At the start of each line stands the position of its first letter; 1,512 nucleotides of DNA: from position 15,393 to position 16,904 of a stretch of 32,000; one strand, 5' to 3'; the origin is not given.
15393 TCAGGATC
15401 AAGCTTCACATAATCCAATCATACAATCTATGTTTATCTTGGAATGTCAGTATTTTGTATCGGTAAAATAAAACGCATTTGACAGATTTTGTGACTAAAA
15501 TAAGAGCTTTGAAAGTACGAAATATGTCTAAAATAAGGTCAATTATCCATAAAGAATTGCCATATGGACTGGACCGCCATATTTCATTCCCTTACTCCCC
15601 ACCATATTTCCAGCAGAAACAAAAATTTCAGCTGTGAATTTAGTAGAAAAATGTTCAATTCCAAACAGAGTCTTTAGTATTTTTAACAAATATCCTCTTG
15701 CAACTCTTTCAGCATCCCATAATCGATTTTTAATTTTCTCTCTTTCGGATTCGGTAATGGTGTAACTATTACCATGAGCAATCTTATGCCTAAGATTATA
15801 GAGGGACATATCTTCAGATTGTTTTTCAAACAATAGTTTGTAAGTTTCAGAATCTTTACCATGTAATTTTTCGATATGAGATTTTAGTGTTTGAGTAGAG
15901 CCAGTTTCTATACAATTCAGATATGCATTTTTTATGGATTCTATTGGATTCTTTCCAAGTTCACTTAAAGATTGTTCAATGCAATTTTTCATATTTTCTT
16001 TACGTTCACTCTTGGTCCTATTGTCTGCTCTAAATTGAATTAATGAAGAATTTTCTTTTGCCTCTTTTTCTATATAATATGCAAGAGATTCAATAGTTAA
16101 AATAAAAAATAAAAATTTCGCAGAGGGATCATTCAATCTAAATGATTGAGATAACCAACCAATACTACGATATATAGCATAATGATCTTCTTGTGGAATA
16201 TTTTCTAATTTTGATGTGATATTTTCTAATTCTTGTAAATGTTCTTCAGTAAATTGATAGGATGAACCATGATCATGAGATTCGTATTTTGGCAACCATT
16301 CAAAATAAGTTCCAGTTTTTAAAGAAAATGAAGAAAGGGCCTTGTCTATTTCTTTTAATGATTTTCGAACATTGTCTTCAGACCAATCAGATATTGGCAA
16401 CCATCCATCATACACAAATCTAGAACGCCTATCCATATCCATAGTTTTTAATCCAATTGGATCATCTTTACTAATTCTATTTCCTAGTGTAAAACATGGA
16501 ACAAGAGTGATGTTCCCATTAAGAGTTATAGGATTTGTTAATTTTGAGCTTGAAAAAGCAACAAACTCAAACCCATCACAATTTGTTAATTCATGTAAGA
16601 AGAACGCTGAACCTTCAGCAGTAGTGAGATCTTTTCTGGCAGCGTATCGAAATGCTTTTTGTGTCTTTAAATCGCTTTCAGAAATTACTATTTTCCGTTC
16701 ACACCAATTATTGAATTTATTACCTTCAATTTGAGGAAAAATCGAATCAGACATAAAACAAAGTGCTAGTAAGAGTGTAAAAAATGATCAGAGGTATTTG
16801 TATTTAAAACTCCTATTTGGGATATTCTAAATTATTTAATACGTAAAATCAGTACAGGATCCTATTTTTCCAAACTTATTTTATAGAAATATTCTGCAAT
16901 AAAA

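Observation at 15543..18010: Divergent pair of large orphan proteins that each end in a HEPN-type R-H-K-x-x-H motif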

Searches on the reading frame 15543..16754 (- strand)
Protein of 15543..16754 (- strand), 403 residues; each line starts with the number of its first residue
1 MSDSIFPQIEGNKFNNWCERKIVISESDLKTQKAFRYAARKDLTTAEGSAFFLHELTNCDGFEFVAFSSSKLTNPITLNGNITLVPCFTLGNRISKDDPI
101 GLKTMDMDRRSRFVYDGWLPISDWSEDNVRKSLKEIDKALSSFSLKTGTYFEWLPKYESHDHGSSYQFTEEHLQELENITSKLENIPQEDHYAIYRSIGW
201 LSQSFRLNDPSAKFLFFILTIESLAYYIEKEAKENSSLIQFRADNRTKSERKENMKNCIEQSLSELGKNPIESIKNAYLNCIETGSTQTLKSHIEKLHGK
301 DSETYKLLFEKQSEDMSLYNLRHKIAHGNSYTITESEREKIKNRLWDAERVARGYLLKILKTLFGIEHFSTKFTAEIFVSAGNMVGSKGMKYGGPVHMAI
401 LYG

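Call 3: search_protein_families(library=pfam, proteins=[window:15543-16754:-], max_evalue=10)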
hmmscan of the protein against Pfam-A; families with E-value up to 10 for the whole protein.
window:15543-16754:- (403 aa): 4 families
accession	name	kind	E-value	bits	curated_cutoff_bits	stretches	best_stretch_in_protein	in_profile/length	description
PF18735.6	HEPN_RiboL-PSP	-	2.5e-06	28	28.4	1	222-337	47-170/191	RiboL-PSP-HEPN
PF05443.17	ROS_MUCR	-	0.02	15.4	25.4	1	265-310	51-97/123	ROS/MUCR transcriptional regulator protein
PF17167.11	Glyco_hydro_94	-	0.04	13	27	1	241-356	149-254/420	Glycosyl hydrolase 94 superfamily, catalytic domain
PF18885.6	DUF5648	-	0.079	13.6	25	1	310-352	88-130/134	Domain of unknown function (DUF5648)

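Call 4: search_protein_families(library=padloc, proteins=[window:15543-16754:-], max_evalue=10)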
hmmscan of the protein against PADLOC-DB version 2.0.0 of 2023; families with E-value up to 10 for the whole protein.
window:15543-16754:- (403 aa): 0 families

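Call 7: search_protein_families(library=ncbifam, proteins=[window:15543-16754:-], max_evalue=1)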
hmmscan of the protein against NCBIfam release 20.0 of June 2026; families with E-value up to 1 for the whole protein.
window:15543-16754:- (403 aa): 0 families

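Call 9: find_homologous_proteins(query=window:15543-16754:-)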
Query window:15543-16754:- (403 aa): 54 proteins with E <= 0.001 among 2577 candidates.
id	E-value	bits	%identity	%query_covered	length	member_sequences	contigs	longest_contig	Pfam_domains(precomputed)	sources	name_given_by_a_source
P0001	3.0e-270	914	100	100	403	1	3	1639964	PF18735.7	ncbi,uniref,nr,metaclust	ncbi:hypothetical protein NKOR_06965 [Candidatus Nitrosopumilus koreensis AR1]|uniref:Apea-like HEPN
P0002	3.0e-201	687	73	100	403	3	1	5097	-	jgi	-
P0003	3.3e-141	489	55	99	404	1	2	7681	-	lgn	-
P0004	1.5e-137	477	53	100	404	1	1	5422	-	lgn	-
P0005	1.3e-109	385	67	65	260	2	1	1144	-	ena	-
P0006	1.3e-103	365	44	100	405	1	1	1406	-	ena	-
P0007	2.7e-102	361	44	97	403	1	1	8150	-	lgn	-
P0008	2.9e-101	358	42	97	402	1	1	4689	-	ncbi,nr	ncbi:MAG: hypothetical protein KAV87_00600 [Desulfobacteraceae bacterium]|nr:hypothetical protein [D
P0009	1.9e-100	355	41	99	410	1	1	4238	-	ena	-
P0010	3.9e-100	354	44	100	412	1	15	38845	-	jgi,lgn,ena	-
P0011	4.8e-100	354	43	99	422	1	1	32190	-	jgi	jgi:hypothetical protein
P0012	1.3e-99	352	43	100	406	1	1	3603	-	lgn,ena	-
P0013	6.0e-99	350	42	100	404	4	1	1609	-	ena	-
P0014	2.9e-97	344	42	99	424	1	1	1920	-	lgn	-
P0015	1.5e-94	336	42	100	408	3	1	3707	-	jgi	jgi:hypothetical protein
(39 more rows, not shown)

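Call 14: find_encoding_contigs(protein=P0010, flank=6000, max_places=4)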
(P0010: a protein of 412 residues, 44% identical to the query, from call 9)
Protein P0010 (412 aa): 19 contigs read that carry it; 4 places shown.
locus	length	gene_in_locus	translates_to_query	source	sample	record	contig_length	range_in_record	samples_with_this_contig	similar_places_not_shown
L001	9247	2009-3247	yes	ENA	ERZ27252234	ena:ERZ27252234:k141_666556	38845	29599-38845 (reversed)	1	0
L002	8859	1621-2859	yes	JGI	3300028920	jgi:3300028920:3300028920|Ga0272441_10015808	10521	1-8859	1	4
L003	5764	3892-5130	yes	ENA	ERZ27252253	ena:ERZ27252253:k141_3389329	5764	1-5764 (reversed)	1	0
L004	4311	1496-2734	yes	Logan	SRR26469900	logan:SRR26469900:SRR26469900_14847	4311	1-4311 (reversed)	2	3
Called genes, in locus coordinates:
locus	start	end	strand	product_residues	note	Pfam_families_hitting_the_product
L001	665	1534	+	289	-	PF00589:Phage_integrase, PF22823:MrpR_C_cat (weak)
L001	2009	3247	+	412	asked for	-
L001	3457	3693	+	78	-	-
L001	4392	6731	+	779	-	PF09250:Prim-Pol, PF08708:PriCT_1, PF08706:D5_N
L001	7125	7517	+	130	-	-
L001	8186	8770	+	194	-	PF00589:Phage_integrase, PF22823:MrpR_C_cat (weak)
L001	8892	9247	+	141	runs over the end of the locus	PF11611:DUF4352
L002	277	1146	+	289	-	PF13495:Phage_int_SAM_4 (faint), PF00589:Phage_integrase, PF22823:MrpR_C_cat (weak)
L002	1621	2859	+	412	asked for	-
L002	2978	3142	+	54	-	-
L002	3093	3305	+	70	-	-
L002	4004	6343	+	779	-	PF09250:Prim-Pol, PF08708:PriCT_1, PF08706:D5_N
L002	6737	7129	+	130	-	-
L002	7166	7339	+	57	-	PF14168:YjzC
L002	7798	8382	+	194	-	PF00589:Phage_integrase, PF22823:MrpR_C_cat (weak)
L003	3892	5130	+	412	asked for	-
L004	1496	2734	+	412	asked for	-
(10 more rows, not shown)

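Call 17: find_related_loci(query=A1, collection=genome_contigs, flank=10000)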
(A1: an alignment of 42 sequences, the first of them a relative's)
Query A1 (403 aa) in genome_contigs; peptide patterns used: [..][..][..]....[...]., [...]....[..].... (x = any residue, [..] = any of these).
23 stretches matched a pattern; 9 encode a relative of the query (tblastn E <= 1e-3); 9 distinct loci.
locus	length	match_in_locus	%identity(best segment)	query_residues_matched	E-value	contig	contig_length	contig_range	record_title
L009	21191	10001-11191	40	13-403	4e-102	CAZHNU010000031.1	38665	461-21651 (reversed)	MAG TPA_asm: uncultured Methanotrichaceae archaeon isolate SRP278314_co2_183 genome assembly, contig: NODE_1486_length_3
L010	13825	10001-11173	39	13-402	3e-95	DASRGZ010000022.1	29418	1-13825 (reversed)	MAG TPA_asm: Chthonomonadaceae bacterium isolate SMAG_U10071 k141_179954, whole genome shotgun sequence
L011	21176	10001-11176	37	8-402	1e-81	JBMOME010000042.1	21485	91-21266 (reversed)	MAG: Thermodesulfobacteriota bacterium isolate Betzabe_MAG042 MAG042_42, whole genome shotgun sequence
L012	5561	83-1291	34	1-402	9e-81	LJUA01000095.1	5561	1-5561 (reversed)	MAG: Dehalococcoidia bacterium SM23_28_2 WORSMTZ_59202, whole genome shotgun sequence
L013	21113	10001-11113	37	9-385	1e-73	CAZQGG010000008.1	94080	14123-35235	MAG TPA_asm: uncultured Methanoregula sp. isolate SRP302447_co2_372 genome assembly, contig: NODE_762_length_94080_cov_6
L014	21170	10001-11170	33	13-402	3e-72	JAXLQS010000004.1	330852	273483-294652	MAG: Holophagaceae bacterium isolate STL-ACI9 C4.72.fa-4, whole genome shotgun sequence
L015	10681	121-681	41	213-403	9e-46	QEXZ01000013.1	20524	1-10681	MAG: Methanomicrobiales archaeon isolate M5.MMPM 13, whole genome shotgun sequence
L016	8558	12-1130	39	30-402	7e-85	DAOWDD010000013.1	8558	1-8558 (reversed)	MAG TPA_asm: Dehalococcoidia bacterium isolate CSMAG_1904 CSMAG_1904_k141_5121189_length_8558_cov_12.9686, whole genome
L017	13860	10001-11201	35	3-403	6e-73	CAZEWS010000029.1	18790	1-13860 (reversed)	MAG TPA_asm: uncultured Rikenellaceae bacterium isolate binchicken_co233_50 genome assembly, contig: NODE_412_length_187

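Call 24: find_encoding_contigs(protein=P0002, flank=6000, max_places=3)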
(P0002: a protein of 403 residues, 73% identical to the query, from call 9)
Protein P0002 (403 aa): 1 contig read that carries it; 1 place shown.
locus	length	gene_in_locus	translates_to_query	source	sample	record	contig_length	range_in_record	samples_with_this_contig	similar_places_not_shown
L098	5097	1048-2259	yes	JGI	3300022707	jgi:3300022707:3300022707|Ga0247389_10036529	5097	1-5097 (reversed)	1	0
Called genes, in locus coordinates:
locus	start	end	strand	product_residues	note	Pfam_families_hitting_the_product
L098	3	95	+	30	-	?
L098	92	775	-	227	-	-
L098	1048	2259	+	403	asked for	-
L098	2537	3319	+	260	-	PF20247:DUF6602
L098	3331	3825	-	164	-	-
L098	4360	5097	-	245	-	?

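Call 27: predict_structure(alignment_id=A1)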
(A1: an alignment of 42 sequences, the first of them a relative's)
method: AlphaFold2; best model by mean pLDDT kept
length: 403 residues; sequences in the alignment: 42
mean_pLDDT: 87.3   pTM: 0.74
mean pLDDT of the five models: 87.3, 86.2, 85.3, 84.6, 84.1
residues with pLDDT >= 90: 211; 70-90: 165; 50-70: 24; < 50: 3
segments of 3 or more residues with pLDDT < 50: none
pLDDT, mean of each block of 10 residues (from residue 1): 70 92 88 90 89 94 95 92 91 76 91 95 94 90 86 88 77 91 95 96 89 95 96 93 87 87 87 80 77 95 93 82 76 72 92 95 87 76 72 83 85
secondary structure, 60 per line:
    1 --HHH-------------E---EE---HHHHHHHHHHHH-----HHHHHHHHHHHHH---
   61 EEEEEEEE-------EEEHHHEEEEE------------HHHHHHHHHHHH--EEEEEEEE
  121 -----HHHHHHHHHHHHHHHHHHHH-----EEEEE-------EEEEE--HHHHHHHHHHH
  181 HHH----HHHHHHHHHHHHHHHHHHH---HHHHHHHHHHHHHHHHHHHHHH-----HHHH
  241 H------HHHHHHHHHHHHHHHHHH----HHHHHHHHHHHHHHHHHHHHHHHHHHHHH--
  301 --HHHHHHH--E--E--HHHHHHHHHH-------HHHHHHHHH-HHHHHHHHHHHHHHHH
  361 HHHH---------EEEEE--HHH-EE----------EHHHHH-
elements in order: H28-39 H45-57 E61-68 E76-78 E82-86 H99-110 E113-120 H126-145 E151-155 E163-167 H170-183 H188-206 H210-231 H237-241 H248-265 H270-298 H303-309 H318-327 H335-343 H345-364 E374-378 H398-402

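Call 35: search_solved_structures(query=A1, max_evalue=1)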
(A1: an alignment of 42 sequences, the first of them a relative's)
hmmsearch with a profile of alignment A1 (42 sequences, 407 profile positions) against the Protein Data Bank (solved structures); distinct sequences matched with E-value up to 1: 1.
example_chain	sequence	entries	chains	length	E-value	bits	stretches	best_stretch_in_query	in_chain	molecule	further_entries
3t34_A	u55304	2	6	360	0.92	11.4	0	288-337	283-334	Dynamin-related protein 1A, LINKER, Dynamin-related protein 1A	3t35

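Call 37: fold_search(model_id=the predicted structure, library=pdb)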
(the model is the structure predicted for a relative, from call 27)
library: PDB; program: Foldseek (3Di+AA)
matches with E <= 10: 249; with E <= 0.001: 0
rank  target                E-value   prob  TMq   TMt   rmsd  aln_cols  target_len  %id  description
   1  8qec_A                1.9e-01  0.08  0.12  0.07  22.9       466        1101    8  S. cerevisia Niemann-Pick type C protein NCR1 in GDN at pH 5.5 (released 2023-10-18)
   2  9oik_A                3.0e-01  0.18  0.14  0.21  12.8       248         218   13  Structure of S. Typhimurium 14028 Gifsy-1 prophage HepS bound to bacteriophage lambda J Tail Tip (released 2026-01-28)
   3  9oik_B                3.4e-01  0.18  0.14  0.22  12.4       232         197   13  Structure of S. Typhimurium 14028 Gifsy-1 prophage HepS bound to bacteriophage lambda J Tail Tip (released 2026-01-28)
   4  2b5u_A                3.7e-01  0.09  0.10  0.09  27.2       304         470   12  Crystal Structure Of Colicin E3 V206C Mutant In Complex With Its Immunity Protein (released 2006-11-07)
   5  5vju                  4.5e-01  0.12  0.10  0.18  24.8       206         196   14  De Novo Photosynthetic Reaction Center Protein Variant Equipped with His-Tyr H-bond, Heme B, and Cd(II) ions (released 2018-04-25)
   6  7cmg_B                6.6e-01  0.20  0.15  0.13  22.3       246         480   10  The Structure of the periplasmic domain of PorM (released 2020-09-02)
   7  8d9o                  6.6e-01  0.11  0.10  0.18  24.0       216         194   12  De Novo Photosynthetic Reaction Center Protein in Apo-State (released 2022-09-28)
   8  3o1h_A                8.8e-01  0.13  0.11  0.15  20.6       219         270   10  Crystal Structure of the TorS sensor domain - TorT complex in the presence of TMAO (released 2011-12-21)
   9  3dr1_A                9.2e-01  0.04  0.08  0.12  19.4       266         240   13  Side-chain fluorine atoms of non-steroidal vitamin D3 analogs stabilize helix 12 of vitamin D receptor (released 2009-06-16)
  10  9oij_B                9.6e-01  0.20  0.16  0.27  11.1       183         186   12  Structure of S. Typhimurium 14028 Gifsy-1 prophage HepS (released 2026-01-28)
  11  9wz3_A                9.6e-01  0.11  0.13  0.16  14.3       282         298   14  Cryo-EM structure of the PT domain of EvSS (released 2026-02-11)
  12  5tvn                  9.6e-01  0.09  0.10  0.10  27.0       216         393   10  Crystal structure of the LSD-bound 5-HT2B receptor (released 2017-02-01)
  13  9rfu_D                9.6e-01  0.06  0.13  0.09  23.9       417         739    9  M.tuberculosis MmpS5L5-acpM complex (released 2025-08-13)
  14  8qee_A                1.0e+00  0.04  0.13  0.08  23.3       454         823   10  S. cerevisia Niemann-Pick type C protein NCR1 in Peptidisc at pH 7.5 (released 2023-10-18)
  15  3vw7                  1.1e+00  0.08  0.12  0.11  30.3       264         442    8  Crystal structure of human protease-activated receptor 1 (PAR1) bound with antagonist vorapaxar at 2.2 angstrom (released 2012-12-12)
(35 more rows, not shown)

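Call 38: search_protein_families(library=pfam, alignment_id=A1, max_evalue=0.01)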
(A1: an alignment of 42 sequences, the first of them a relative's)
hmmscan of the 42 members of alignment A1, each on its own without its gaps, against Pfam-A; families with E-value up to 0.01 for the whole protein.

A. member 1, P0001 (403 aa): 1 family
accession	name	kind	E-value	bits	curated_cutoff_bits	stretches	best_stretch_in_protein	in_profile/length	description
PF18735.6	HEPN_RiboL-PSP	-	2.5e-06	28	28.4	1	222-337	47-170/191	RiboL-PSP-HEPN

B. families by the number of members that match (of 42 scanned): 5 families
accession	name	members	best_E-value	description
PF18735.6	HEPN_RiboL-PSP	6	2.5e-06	RiboL-PSP-HEPN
PF25100.1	DUF7809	2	0.0019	Domain of unknown function (DUF7809)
PF22618.1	RskA_N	1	0.0027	Anti-sigma-K factor RskA, N-terminal domain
PF08473.17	VGCC_alpha2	1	0.0057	Neuronal voltage-dependent calcium channel alpha 2acd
PF10264.15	Stork_head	1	0.0072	Winged helix Storkhead-box1 domain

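Call 43: search_protein_families(library=pfam, alignment_id=A3, max_evalue=0.00001)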
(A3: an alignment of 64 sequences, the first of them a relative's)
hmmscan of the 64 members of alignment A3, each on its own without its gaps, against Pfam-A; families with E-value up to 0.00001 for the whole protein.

A. member 1, L001:665-1534:+ (289 aa): 1 family
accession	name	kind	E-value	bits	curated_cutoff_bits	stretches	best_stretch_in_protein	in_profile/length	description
PF00589.27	Phage_integrase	-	1.7e-34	119.5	27.1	1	111-276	3-170/172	Phage integrase family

B. families by the number of members that match (of 64 scanned): 72 families (the first 25 are shown)
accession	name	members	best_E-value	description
PF00012.26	HSP70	1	3e-263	Hsp70 protein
PF00310.26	GATase_2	1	8.7e-194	Glutamine amidotransferases class-II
PF01645.23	Glu_synthase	1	2e-153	Conserved region in glutamate synthase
PF04898.20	Glu_syn_central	1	6.4e-121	Glutamate synthase central domain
PF05626.16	DUF790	1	2e-114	Protein of unknown function (DUF790)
PF02005.22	TRM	1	1e-90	N2,N2-dimethylguanosine tRNA methyltransferase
PF01493.24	GXGXG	1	2.2e-85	GXGXG motif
PF13336.12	AcetylCoA_hyd_C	1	8.3e-63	Acetyl-CoA hydrolase/transferase C-terminal domain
PF00579.31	tRNA-synt_1b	1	1.7e-52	tRNA synthetases class I (W and Y)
PF03741.22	TerC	1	6.7e-51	Integral membrane protein TerC family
PF01040.23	UbiA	1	6.3e-46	UbiA prenyltransferase family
PF02550.21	AcetylCoA_hydro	1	1.4e-41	Acetyl-CoA hydrolase/transferase N-terminal domain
PF04909.20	Amidohydro_2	1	2e-41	Amidohydrolase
PF01914.23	MarC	1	1.4e-38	MarC family integral membrane protein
PF00582.32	Usp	1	5.4e-38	Universal stress protein family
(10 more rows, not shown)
